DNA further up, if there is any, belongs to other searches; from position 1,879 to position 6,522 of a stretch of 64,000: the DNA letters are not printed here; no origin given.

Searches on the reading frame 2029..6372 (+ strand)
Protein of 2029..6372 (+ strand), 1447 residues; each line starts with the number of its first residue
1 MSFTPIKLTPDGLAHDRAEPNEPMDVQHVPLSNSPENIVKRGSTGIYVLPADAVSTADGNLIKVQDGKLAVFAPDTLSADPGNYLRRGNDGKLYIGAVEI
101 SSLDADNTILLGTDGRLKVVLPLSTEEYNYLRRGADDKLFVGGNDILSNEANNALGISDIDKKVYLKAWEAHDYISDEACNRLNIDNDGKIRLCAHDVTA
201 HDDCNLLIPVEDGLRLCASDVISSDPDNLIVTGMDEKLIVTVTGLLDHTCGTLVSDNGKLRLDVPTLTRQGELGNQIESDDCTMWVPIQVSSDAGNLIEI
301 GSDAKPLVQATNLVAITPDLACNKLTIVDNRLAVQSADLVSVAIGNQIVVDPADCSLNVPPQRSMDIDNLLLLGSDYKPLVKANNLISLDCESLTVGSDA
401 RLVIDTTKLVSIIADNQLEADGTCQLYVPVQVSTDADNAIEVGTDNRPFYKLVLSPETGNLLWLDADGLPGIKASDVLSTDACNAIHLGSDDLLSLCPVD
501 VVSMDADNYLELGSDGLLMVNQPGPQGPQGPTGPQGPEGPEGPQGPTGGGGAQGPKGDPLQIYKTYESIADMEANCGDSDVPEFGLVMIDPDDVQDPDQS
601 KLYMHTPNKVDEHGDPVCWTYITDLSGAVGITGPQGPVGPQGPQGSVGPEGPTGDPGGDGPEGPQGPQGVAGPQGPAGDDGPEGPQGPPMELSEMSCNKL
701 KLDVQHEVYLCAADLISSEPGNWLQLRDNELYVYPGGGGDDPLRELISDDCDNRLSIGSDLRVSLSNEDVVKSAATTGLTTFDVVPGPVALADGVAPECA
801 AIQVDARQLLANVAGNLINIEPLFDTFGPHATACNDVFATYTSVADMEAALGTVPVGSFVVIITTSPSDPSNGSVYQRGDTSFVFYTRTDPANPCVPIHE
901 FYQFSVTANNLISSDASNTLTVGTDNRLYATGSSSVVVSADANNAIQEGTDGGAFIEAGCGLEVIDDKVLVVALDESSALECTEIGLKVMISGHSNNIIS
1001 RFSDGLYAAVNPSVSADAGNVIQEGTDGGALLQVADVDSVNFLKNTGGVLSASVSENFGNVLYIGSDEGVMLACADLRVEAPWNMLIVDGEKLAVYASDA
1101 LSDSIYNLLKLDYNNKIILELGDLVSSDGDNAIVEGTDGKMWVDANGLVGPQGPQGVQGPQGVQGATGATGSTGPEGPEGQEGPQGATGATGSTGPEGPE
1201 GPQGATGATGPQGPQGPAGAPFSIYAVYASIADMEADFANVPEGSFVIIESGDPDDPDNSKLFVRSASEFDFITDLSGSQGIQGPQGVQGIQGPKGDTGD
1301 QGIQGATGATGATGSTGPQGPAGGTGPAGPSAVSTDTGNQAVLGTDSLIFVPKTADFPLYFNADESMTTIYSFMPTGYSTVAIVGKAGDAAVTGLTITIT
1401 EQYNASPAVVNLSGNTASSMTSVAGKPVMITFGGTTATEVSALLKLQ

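Call 3: search_protein_families(library=pfam, proteins=[window:2029-6372:+], max_evalue=0.1)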
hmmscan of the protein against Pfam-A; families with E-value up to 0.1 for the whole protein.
window:2029-6372:+ (1447 aa): 1 family
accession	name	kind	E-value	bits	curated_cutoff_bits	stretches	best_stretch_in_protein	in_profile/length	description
PF01391.23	Collagen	-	2.5e-29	101.3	27.2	5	1278-1330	4-56/60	Collagen triple helix repeat (20 copies)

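Call 4: search_protein_families(library=phrogs, proteins=[window:2029-6372:+], max_evalue=0.01)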
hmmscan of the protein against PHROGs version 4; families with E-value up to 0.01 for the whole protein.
window:2029-6372:+ (1447 aa): 43 families (the best 25 are shown)
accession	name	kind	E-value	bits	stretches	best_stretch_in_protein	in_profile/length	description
phrog_819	-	tail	5.2e-69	234.5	2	1146-1342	501-714/1024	tail protein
phrog_6320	-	tail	3.3e-62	212.3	3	1128-1342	65-244/745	tail fiber protein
phrog_5073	-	tail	3e-54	185.9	3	1145-1219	268-342/519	tail fiber protein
phrog_10972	-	tail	2.2e-36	127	4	1271-1345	153-230/343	tail fiber protein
phrog_8745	-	tail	6.1e-36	124.2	3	1145-1219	1405-1479/1803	tail fiber protein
phrog_366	-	tail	7.8e-34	118.9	3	1144-1220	306-385/474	tail fiber protein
phrog_3904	-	tail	4.2e-30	105.8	3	1177-1305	768-889/1086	tail fiber protein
phrog_4440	-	tail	4.4e-29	102.9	2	1176-1333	149-309/410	tail fiber protein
phrog_17587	-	tail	2.4e-28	100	3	626-689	350-413/641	tail fiber protein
phrog_38806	-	unknown function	1.5e-26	94.4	4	1133-1219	53-136/285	-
phrog_3420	-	unknown function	2.2e-26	92.7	3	1144-1219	201-276/929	-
phrog_26654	-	unknown function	2.6e-25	90.6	3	1136-1220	68-149/360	-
phrog_1658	-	unknown function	2.9e-24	87.1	4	1278-1338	52-112/239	-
phrog_18350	-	tail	3.9e-24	86.7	5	1144-1233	120-211/253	tail fiber protein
phrog_38766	-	head and packaging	8.2e-24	85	3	1278-1350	121-192/478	virion structural protein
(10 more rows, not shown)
